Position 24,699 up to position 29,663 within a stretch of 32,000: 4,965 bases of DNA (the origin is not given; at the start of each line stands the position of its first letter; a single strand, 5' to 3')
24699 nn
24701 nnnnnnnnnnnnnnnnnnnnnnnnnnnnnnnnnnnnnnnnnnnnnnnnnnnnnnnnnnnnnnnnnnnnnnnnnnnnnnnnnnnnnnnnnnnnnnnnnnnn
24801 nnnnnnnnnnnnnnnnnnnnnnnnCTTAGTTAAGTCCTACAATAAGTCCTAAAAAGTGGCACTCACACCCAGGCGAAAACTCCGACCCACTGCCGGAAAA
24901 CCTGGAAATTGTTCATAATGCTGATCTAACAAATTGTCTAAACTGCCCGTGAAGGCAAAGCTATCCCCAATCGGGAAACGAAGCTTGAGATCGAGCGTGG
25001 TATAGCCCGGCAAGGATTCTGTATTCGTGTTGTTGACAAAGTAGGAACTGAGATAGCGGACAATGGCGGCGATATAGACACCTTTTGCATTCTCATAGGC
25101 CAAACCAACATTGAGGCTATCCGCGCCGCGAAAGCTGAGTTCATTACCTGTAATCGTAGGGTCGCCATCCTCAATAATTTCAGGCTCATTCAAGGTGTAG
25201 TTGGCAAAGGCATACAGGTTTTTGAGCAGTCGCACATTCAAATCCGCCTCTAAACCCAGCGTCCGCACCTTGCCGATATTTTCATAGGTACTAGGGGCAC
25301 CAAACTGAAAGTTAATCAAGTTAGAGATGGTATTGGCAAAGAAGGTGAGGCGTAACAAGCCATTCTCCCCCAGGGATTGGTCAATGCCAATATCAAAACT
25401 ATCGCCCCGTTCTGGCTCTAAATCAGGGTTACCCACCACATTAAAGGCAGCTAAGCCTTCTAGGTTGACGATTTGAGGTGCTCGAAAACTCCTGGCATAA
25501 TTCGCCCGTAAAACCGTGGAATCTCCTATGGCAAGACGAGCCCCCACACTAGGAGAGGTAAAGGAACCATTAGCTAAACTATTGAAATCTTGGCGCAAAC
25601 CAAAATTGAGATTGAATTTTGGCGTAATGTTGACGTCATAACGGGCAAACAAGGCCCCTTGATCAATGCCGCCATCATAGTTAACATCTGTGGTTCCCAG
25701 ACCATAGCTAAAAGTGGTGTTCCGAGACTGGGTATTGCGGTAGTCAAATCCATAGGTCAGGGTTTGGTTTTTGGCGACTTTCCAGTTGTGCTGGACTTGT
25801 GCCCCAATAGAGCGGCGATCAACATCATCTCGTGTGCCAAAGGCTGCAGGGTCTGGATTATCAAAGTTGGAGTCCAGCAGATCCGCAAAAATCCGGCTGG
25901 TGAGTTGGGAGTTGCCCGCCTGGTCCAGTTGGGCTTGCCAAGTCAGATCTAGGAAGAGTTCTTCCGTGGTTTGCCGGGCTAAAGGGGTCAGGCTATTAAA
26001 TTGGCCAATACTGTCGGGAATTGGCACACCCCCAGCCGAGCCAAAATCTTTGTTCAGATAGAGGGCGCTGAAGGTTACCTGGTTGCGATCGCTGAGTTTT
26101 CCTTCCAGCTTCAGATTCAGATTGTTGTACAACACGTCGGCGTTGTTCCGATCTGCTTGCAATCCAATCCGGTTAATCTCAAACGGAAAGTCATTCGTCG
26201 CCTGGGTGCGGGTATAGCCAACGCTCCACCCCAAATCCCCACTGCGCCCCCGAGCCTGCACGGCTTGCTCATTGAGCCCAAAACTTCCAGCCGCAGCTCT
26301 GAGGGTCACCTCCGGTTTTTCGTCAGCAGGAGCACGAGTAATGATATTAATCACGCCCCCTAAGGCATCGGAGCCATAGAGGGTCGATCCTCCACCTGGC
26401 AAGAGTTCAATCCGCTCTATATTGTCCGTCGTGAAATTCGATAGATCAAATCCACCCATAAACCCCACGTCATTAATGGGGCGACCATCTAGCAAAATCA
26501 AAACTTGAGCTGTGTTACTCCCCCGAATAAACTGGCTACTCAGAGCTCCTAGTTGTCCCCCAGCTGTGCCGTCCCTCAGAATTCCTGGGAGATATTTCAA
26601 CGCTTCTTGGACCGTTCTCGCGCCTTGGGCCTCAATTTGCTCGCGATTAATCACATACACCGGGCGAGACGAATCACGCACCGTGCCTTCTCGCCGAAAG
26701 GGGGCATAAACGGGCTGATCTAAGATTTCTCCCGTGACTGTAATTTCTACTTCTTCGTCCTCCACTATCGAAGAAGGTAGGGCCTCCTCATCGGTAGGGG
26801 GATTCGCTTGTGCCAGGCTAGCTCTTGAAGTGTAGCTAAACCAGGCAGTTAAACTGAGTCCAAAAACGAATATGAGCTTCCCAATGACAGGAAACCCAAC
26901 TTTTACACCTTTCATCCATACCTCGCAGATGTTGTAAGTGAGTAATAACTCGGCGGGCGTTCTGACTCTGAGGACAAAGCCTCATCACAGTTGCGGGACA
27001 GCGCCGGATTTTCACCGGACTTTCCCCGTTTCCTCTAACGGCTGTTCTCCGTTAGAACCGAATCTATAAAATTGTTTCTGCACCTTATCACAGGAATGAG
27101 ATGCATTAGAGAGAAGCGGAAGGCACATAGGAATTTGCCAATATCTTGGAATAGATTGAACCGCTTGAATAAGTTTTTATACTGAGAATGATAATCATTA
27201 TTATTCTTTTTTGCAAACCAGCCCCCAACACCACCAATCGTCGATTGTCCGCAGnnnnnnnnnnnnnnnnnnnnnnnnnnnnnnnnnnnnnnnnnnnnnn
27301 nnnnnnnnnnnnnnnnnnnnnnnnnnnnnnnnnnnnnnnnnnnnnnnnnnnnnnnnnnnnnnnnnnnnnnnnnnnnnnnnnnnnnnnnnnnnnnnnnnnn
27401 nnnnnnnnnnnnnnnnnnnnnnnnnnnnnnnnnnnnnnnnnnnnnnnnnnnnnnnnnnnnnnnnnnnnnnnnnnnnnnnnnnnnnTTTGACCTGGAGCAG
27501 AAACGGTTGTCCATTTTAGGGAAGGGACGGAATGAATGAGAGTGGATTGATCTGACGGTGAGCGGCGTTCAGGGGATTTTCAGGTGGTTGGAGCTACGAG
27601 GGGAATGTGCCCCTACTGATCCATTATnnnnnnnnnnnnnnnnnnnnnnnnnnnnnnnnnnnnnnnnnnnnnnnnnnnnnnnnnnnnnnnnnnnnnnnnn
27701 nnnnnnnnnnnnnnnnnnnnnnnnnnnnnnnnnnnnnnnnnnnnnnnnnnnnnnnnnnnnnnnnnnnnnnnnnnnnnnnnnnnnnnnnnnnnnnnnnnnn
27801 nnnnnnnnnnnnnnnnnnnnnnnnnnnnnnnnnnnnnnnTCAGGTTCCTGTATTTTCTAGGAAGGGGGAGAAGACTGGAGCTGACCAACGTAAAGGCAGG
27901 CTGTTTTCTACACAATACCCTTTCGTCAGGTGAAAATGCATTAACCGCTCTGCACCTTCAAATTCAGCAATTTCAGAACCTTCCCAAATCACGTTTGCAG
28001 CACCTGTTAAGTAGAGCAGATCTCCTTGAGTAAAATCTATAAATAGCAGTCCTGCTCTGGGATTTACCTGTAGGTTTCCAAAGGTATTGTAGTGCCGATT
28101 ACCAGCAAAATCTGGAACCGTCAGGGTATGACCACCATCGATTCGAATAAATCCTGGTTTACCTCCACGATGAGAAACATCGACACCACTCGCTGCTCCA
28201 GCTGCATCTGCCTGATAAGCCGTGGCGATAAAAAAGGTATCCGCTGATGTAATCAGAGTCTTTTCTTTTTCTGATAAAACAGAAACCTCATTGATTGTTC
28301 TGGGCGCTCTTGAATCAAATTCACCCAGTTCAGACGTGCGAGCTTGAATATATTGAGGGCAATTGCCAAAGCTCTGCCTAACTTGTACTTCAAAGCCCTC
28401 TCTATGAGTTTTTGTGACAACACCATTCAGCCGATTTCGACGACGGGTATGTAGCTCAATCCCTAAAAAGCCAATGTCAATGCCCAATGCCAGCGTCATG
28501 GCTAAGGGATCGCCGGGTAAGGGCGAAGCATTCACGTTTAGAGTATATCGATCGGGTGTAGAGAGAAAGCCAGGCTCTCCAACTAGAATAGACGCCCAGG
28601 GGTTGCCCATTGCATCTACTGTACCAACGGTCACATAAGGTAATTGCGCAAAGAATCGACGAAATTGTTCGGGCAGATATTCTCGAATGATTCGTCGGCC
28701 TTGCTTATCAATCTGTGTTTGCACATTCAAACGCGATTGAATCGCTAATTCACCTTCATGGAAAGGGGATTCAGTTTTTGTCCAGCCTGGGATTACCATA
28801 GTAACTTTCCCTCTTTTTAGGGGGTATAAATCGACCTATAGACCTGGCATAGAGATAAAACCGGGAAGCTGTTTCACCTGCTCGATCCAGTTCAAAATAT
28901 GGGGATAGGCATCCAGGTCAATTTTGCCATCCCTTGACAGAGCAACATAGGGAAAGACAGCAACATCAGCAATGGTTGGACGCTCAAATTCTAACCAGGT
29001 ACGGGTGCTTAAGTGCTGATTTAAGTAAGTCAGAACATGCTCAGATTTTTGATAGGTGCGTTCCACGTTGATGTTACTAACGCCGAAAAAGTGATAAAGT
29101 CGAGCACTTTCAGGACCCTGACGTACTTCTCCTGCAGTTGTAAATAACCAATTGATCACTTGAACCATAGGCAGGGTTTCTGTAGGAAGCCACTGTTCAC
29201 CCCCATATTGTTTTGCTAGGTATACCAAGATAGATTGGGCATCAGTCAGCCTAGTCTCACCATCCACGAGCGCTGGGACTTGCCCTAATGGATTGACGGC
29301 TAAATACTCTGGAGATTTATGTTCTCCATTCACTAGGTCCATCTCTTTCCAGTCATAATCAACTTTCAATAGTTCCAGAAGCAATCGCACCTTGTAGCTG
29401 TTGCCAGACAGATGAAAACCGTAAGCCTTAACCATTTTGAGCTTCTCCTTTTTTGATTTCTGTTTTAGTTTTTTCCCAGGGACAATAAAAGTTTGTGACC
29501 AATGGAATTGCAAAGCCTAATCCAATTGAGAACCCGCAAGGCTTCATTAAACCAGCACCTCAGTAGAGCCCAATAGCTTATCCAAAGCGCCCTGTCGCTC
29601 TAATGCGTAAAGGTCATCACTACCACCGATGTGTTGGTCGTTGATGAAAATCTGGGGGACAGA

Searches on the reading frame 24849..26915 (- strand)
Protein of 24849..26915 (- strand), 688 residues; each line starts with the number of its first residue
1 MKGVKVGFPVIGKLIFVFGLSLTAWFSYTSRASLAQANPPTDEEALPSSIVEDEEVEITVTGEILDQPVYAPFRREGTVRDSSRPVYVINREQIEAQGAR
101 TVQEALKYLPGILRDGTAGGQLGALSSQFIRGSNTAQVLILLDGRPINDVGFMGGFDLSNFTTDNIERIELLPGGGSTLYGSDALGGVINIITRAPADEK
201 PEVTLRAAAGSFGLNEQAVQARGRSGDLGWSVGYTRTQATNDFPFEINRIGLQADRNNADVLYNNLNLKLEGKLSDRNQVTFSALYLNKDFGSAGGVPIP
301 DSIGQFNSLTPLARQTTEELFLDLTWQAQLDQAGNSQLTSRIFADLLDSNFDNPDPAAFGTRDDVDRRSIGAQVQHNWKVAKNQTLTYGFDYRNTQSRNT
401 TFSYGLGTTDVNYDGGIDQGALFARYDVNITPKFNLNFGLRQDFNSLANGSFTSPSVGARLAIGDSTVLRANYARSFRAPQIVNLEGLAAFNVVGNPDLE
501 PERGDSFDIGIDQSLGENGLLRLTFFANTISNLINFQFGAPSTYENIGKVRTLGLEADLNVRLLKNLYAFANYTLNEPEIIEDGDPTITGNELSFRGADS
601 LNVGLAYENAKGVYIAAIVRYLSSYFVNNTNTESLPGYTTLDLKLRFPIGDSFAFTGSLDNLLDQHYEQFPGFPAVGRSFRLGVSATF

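Call 4: search_protein_families(library=pfam, proteins=[window:24849-26915:-], max_evalue=0.01)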
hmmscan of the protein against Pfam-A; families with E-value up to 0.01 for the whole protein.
window:24849-26915:- (688 aa): 3 families
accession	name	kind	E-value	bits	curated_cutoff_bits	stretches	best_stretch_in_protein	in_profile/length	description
PF00593.30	TonB_dep_Rec_b-barrel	-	2.2e-49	169.9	27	1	279-662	18-436/436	TonB dependent receptor-like, beta-barrel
PF07715.20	Plug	-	8.3e-27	94.3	23.9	1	79-188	2-107/107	TonB-dependent Receptor Plug Domain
PF14905.12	OMP_b-brl_3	-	1.3e-09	38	27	1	347-621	33-334/408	Outer membrane protein beta-barrel family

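Call 8: search_protein_families(library=ncbifam, proteins=[window:24849-26915:-], max_evalue=0.001)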
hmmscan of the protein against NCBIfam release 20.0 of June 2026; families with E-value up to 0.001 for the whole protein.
window:24849-26915:- (688 aa): 31 families (the best 25 are shown)
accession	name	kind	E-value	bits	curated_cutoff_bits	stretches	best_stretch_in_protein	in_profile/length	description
TIGR01779.1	TonB-B12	equivalog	3.8e-62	210.7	599.7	1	65-686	28-612/614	TonB-dependent vitamin B12 receptor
TIGR01785.1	TonB-hemin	subfamily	8.3e-51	173.2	316.85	1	58-688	4-677/677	TonB-dependent heme/hemoglobin receptor family protein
NF007926.1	PRK10641.1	equivalog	1.3e-47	162.7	836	1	84-688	46-617/617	TonB-dependent vitamin B12 receptor BtuB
TIGR01783.1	TonB-siderophor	subfamily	1.1e-45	156.4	223.5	2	453-688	408-649/649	TonB-dependent siderophore receptor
NF053590.1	TonB_dep_TOL0244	equivalog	3.1e-37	128.5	645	1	74-673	20-586/604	TOL_0244 family TonB-dependent receptor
NF010010.0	PRK13483.1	equivalog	1.3e-33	116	927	1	76-688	44-660/660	ligand-gated channel protein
TIGR01786.1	TonB-hemlactrns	subfamily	1.7e-32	112.6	323.75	1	79-688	18-719/719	TonB-dependent hemoglobin/transferrin/lactoferrin family receptor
NF049946.1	TonB_dep_CU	exception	6.4e-30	104.1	700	2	359-688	349-682/683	TonB-dependent receptor, CU motif-type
NF010038.0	PRK13513.1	equivalog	8.1e-29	100.7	942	2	78-209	48-179/659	ligand-gated channel protein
NF010651.0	PRK14050.1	equivalog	1.1e-28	99.8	884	2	83-201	80-193/730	TonB-dependent siderophore receptor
NF007478.2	PRK10064.1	equivalog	3.6e-26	91.6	745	2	76-195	41-159/663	catecholate siderophore receptor CirA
NF041535.1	TonB_rec_PqqU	equivalog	3.6e-23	81.8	1200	2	460-667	429-643/676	TonB-dependent receptor PqqU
NF010012.0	PRK13486.1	equivalog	3.3e-22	78.6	924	2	80-227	40-185/696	TonB-dependent receptor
NF010011.0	PRK13484.1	equivalog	9.5e-22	77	1197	2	80-199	45-164/682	IreA family TonB-dependent siderophore receptor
NF049945.1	TonB_dep_FCYXU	equivalog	9.6e-22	77.3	825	1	129-236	99-212/697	TonB-dependent receptor, FCYXU motif-type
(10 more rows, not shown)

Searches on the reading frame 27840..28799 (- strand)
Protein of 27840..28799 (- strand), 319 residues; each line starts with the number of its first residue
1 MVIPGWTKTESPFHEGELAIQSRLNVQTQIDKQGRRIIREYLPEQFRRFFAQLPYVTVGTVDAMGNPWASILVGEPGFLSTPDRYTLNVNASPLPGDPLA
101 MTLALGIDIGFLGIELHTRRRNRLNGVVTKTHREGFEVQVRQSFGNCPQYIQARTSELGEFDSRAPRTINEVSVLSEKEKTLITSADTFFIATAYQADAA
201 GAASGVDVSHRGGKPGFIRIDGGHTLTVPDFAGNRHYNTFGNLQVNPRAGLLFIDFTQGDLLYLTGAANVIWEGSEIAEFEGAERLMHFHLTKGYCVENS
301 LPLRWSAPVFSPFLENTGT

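Call 4: search_protein_families(library=pfam, proteins=[window:27840-28799:-], max_evalue=0.01)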
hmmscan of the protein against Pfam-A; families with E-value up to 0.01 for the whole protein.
window:27840-28799:- (319 aa): 1 family
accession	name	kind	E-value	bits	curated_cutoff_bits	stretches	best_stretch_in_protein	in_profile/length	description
PF01243.27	PNPOx_N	-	1.5e-12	48.4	28.1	2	176-282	2-89/120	Pyridoxamine 5'-phosphate oxidase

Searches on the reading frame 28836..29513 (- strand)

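Call 56: search_protein_families(library=pfam, proteins=[window:28836-29513:-], max_evalue=0.001)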
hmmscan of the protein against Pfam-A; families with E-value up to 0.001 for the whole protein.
window:28836-29513:- (225 aa): 7 families
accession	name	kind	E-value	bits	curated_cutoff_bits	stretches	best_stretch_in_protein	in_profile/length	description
PF02798.26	GST_N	-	1.3e-15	57.9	20.9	1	29-100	4-75/76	Glutathione S-transferase, N-terminal domain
PF13417.12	GST_N_3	-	2.1e-15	57.3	22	1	31-106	2-74/75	Glutathione S-transferase, N-terminal domain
PF13409.12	GST_N_2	-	8.5e-15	55.6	25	1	37-102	3-70/70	Glutathione S-transferase, N-terminal domain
PF00043.30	GST_C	-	8.5e-07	29.6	20.7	1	155-217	29-93/93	Glutathione S-transferase, C-terminal domain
PF13410.11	GST_C_2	-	1.5e-06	28.7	24.9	1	151-211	5-68/69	Glutathione S-transferase, C-terminal domain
PF21972.1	Arc1p_N_like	-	8.4e-06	26.5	27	1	157-215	17-79/81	Nuclear-export cofactor Arc1p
PF14497.11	GST_C_3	-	0.00017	22.2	21.6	1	158-218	32-96/104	Glutathione S-transferase, C-terminal domain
